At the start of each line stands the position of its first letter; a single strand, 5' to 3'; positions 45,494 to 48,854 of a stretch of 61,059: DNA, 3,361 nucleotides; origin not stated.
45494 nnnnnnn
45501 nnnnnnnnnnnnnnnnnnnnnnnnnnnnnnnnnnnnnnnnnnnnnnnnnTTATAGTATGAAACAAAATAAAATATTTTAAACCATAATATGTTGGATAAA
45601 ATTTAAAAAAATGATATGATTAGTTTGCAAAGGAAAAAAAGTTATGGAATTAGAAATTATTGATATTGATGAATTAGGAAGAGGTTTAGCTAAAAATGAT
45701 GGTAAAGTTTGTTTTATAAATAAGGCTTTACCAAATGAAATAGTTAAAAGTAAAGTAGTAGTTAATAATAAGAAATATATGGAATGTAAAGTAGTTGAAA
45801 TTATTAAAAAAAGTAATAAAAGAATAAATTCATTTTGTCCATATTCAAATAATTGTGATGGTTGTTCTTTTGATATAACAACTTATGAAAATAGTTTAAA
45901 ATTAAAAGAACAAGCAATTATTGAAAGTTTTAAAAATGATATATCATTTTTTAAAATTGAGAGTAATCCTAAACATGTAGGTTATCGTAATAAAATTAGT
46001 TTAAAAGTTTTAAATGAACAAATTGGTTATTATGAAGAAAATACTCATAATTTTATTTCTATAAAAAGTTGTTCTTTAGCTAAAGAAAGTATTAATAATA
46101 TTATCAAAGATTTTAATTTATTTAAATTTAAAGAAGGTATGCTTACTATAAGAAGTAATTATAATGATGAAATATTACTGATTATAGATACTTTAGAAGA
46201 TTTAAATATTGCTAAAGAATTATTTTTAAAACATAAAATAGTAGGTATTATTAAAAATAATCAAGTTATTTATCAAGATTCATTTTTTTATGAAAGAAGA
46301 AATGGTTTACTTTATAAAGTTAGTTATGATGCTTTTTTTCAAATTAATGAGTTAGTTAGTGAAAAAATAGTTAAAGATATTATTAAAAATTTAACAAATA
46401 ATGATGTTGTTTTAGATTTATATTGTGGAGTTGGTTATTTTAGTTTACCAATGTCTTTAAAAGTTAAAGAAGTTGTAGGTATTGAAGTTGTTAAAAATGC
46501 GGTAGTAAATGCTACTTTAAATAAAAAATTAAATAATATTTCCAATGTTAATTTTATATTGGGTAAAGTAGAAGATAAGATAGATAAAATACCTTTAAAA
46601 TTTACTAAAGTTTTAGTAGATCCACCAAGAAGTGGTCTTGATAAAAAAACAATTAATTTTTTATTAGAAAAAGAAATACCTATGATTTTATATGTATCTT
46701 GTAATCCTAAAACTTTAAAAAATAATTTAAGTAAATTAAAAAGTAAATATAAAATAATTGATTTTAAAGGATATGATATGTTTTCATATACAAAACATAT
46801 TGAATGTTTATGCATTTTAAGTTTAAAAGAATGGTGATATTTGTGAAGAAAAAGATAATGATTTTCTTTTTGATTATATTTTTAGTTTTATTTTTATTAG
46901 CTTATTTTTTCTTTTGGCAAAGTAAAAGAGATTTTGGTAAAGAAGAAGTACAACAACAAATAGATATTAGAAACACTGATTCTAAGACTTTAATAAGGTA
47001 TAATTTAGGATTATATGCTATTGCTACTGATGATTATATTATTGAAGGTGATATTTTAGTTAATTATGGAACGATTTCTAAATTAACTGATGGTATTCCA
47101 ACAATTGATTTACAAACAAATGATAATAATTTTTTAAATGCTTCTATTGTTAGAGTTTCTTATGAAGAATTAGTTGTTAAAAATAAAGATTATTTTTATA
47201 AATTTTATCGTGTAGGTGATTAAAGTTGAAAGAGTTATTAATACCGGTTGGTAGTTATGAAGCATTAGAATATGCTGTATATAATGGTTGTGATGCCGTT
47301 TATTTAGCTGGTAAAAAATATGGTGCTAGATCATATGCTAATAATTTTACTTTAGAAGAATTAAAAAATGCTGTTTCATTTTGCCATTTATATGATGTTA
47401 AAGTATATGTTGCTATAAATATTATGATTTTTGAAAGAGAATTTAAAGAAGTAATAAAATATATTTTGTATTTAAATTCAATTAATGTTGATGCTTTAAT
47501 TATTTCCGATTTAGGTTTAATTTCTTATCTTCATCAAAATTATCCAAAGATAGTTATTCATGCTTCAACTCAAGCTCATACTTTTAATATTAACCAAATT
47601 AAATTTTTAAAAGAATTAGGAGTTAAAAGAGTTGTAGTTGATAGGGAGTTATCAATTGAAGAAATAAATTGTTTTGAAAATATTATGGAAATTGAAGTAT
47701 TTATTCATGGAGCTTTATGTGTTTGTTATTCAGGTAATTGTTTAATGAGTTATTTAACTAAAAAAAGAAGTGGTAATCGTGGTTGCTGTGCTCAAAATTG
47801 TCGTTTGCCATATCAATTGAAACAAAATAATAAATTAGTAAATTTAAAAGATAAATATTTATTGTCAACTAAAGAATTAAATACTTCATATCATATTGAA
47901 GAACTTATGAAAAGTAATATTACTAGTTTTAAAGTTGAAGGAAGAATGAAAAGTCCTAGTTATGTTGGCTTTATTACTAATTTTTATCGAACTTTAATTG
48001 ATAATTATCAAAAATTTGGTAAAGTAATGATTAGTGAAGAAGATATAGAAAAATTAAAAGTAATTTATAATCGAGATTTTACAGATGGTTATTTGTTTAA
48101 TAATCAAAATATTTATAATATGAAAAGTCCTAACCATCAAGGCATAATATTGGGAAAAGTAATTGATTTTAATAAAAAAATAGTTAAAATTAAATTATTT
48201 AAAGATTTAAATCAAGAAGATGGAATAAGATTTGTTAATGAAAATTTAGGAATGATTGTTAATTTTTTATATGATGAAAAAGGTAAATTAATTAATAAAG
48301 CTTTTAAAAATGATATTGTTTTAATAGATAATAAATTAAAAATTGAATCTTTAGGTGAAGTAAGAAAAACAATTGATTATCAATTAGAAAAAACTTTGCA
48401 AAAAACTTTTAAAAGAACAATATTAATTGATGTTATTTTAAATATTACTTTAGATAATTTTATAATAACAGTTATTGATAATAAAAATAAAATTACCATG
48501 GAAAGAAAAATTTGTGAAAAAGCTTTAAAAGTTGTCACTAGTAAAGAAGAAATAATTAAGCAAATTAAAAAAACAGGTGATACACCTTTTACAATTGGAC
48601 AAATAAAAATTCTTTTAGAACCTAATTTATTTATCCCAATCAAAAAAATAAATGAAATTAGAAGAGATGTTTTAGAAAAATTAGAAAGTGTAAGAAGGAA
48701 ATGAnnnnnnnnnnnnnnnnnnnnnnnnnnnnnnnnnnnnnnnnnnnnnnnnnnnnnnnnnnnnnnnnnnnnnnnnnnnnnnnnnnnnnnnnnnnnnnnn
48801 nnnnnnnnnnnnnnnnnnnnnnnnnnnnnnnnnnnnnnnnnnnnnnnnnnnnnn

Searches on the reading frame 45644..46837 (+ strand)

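Call 29: search_protein_families(library=pfam, proteins=[window:45644-46837:+], max_evalue=0.00001)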
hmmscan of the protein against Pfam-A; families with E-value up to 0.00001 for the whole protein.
window:45644-46837:+ (397 aa): 3 families
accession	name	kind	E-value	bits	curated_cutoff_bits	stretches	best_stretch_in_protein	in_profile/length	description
PF05958.17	tRNA_U5-meth_tr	-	2.1e-34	119.6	23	1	195-393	139-355/357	tRNA (Uracil-5-)-methyltransferase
PF13847.12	Methyltransf_31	-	1.1e-08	35.3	27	1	251-326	2-81/145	Methyltransferase domain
PF02475.24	TRM5-TYW2_MTfase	-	1.4e-08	35.3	28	1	218-329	4-114/164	TRM5/TYW2 methyltransferase domain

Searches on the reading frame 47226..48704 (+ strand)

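Call 29: search_protein_families(library=pfam, proteins=[window:47226-48704:+], max_evalue=0.00001)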
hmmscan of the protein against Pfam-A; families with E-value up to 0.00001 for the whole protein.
window:47226-48704:+ (492 aa): 2 families
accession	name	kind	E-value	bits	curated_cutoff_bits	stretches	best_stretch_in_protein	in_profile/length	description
PF01136.24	Peptidase_U32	-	1.7e-72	243.9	22.4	1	74-294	2-231/233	Peptidase family U32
PF12392.13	DUF3656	-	2.1e-21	77.1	22.1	1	381-490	3-108/109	Collagenase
